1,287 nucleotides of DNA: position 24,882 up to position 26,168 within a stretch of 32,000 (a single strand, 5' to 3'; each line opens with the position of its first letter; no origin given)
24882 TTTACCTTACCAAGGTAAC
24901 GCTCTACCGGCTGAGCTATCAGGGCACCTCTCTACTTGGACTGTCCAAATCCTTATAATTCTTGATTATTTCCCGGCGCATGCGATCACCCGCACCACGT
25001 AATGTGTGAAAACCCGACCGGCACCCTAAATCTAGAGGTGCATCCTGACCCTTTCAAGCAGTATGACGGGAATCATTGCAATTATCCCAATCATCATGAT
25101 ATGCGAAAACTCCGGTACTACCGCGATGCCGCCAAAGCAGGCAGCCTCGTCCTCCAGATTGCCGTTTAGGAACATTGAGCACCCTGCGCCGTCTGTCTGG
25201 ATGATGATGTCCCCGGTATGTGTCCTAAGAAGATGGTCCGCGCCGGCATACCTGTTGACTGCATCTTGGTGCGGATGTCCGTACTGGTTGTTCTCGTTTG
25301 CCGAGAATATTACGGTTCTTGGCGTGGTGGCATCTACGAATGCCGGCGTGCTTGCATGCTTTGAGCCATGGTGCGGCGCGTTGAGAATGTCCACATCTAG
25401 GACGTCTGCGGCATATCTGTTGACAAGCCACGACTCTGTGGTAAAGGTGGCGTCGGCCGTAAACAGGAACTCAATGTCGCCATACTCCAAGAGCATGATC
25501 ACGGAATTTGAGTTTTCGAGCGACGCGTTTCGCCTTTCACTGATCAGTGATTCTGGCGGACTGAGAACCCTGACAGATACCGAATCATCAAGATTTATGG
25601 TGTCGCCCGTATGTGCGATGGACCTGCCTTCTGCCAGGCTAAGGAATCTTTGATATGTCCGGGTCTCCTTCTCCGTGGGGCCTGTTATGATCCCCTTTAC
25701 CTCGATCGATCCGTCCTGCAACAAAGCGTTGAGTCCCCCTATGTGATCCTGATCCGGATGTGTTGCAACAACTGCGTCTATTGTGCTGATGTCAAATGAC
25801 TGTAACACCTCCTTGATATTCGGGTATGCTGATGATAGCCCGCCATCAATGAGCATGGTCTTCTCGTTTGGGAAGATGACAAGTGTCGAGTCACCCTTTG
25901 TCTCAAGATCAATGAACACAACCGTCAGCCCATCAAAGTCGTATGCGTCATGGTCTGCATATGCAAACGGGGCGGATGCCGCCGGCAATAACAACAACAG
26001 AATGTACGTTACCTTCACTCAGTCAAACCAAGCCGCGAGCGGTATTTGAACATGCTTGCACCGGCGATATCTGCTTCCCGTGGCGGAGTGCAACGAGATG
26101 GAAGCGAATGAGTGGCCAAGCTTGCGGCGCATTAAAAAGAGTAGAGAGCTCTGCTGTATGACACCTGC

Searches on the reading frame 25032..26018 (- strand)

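Call 73: search_protein_families(library=pfam, proteins=[window:25032-26018:-], max_evalue=0.001)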
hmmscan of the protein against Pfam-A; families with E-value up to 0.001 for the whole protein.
window:25032-26018:- (328 aa): 5 families
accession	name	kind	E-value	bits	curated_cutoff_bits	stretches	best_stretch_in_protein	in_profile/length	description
PF00753.33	Lactamase_B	-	7.8e-15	55.8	22.7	1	43-233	7-187/196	Metallo-beta-lactamase superfamily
PF12706.13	Lactamase_B_2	-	1.5e-05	25.2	27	1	56-212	4-165/200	Beta-lactamase superfamily domain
PF19583.5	ODP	-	2.1e-05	24.9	27.2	1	47-149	7-107/194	ODP family beta lactamase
PF16661.11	Lactamase_B_6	-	0.00048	20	27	0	52-102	6-58/193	Metallo-beta-lactamase superfamily domain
PF25281.1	MBL_MAP1B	-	0.00074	19.1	37.6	0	39-106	28-91/279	MAP1B MBL-like domain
